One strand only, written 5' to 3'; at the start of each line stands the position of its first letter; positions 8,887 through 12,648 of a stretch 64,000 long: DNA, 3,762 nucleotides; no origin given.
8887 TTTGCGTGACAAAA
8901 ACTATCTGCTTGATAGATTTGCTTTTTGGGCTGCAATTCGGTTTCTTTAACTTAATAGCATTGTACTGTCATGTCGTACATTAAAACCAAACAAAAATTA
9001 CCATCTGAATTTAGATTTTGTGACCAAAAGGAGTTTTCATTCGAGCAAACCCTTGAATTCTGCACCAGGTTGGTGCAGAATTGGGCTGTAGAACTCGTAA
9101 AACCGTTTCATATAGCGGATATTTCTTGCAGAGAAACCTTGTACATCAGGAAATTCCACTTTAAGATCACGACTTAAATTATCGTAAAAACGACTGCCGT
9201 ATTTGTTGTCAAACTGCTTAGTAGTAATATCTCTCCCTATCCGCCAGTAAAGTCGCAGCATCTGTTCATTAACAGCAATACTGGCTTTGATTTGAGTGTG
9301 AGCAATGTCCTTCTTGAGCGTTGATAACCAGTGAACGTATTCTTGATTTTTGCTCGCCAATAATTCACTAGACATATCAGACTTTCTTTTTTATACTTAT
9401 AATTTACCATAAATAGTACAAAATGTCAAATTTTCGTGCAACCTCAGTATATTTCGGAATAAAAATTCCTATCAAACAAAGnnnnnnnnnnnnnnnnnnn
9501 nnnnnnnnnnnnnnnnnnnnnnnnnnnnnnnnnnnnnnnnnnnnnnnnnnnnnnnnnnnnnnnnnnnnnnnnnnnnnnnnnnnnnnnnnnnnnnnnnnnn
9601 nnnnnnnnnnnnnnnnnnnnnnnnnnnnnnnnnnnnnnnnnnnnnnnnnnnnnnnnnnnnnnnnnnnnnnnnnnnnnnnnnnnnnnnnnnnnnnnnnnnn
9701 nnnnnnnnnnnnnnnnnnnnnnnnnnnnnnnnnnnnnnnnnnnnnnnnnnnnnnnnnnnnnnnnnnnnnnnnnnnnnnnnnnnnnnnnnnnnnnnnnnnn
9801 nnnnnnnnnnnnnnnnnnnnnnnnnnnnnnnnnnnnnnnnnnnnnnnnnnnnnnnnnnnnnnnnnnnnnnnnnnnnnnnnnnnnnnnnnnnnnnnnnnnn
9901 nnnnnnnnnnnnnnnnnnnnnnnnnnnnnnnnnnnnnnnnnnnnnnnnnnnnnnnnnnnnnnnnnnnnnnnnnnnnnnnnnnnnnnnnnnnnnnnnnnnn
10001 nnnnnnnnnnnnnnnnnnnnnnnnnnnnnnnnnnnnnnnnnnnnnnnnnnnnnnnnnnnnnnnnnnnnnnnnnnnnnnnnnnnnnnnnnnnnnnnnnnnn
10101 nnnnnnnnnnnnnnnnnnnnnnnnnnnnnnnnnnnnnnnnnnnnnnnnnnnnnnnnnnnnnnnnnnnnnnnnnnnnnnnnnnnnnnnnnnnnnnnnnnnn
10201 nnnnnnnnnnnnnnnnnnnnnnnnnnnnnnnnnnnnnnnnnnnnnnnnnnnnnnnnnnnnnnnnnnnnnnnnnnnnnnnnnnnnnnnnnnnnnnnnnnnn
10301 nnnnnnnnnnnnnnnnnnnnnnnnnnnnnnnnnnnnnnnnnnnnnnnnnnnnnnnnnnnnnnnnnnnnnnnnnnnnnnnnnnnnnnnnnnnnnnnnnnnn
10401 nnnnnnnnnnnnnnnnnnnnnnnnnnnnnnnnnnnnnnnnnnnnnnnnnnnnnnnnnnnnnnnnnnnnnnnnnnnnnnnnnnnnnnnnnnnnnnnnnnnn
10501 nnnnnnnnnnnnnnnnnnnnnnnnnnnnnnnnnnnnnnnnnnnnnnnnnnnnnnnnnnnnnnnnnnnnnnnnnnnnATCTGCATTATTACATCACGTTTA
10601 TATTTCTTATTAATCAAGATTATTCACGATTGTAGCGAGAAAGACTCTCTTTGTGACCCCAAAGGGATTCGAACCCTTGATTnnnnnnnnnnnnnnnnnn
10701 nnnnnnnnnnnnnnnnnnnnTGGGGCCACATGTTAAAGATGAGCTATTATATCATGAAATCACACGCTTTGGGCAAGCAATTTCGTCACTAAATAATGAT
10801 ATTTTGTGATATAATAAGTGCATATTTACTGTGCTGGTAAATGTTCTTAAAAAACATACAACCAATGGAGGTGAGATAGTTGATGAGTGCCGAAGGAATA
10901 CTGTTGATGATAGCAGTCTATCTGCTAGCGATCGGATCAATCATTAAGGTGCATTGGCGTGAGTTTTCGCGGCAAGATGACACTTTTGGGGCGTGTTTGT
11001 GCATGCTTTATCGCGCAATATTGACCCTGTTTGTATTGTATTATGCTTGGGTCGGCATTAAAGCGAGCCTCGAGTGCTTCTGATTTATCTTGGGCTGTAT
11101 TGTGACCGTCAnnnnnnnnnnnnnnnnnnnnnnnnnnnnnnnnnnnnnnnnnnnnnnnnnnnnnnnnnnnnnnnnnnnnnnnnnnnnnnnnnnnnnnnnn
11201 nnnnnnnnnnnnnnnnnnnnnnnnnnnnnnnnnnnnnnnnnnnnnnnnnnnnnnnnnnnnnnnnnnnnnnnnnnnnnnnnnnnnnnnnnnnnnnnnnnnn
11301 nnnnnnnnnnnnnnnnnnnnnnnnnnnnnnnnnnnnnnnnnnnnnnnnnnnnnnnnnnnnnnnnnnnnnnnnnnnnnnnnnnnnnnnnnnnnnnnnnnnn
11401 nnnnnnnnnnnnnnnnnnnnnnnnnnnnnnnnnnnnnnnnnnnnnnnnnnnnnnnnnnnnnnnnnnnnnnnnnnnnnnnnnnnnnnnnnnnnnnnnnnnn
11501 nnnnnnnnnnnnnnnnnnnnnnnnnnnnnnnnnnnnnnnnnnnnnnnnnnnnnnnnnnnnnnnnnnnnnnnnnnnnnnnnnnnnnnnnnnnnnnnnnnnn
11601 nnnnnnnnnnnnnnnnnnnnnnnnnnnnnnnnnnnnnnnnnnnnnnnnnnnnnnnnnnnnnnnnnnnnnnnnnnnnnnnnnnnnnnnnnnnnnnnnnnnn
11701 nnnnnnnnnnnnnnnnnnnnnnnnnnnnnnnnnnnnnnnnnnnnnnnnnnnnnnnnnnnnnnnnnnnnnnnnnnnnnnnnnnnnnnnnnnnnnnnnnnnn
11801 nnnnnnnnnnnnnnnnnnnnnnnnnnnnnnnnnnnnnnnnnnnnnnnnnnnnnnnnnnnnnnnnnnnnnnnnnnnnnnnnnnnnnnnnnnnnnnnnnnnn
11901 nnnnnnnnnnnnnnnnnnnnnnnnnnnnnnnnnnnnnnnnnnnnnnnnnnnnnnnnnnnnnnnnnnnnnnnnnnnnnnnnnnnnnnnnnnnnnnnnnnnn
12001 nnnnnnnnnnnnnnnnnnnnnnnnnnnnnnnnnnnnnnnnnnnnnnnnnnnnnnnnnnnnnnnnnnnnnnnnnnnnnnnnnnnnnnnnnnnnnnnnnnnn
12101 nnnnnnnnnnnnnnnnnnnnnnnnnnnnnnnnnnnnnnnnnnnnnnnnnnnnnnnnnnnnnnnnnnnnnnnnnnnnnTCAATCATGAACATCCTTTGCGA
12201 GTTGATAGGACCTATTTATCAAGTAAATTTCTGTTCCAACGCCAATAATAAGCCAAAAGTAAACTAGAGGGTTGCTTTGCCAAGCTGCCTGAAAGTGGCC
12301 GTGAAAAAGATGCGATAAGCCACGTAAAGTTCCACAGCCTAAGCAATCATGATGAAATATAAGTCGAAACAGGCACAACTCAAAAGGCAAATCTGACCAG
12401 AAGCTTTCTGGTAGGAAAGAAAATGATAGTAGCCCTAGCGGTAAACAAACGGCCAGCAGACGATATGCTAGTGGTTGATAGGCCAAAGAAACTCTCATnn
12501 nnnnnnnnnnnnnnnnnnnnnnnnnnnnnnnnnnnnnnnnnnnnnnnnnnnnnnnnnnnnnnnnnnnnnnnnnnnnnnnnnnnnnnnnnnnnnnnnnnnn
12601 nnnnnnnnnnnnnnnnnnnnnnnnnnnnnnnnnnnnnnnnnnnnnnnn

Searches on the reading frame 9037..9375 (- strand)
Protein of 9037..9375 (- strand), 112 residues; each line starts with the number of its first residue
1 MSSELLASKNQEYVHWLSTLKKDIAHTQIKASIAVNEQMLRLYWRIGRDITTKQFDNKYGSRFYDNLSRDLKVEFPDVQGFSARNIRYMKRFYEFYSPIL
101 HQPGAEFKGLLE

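Call 120: search_protein_families(library=pfam, proteins=[window:9037-9375:-], max_evalue=0.0001)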
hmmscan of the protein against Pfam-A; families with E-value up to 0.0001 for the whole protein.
window:9037-9375:- (112 aa): 1 family
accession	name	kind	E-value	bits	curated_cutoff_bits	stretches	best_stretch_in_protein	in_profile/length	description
PF17761.7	DUF1016_N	-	2.4e-24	86.4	32.8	1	20-104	2-89/137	DUF1016 N-terminal domain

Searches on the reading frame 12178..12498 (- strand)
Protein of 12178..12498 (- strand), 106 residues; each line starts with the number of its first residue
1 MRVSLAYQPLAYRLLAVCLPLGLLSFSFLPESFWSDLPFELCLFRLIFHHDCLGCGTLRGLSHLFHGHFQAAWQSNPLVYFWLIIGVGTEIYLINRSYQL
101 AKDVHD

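Call 121: search_protein_families(library=pfam, proteins=[window:12178-12498:-], max_evalue=0.0001)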
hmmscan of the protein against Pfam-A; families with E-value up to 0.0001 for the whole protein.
window:12178-12498:- (106 aa): 1 family
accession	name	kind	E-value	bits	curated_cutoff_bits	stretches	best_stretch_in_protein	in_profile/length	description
PF10825.13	DUF2752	-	4.1e-15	56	27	1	42-86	1-45/49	Protein of unknown function (DUF2752)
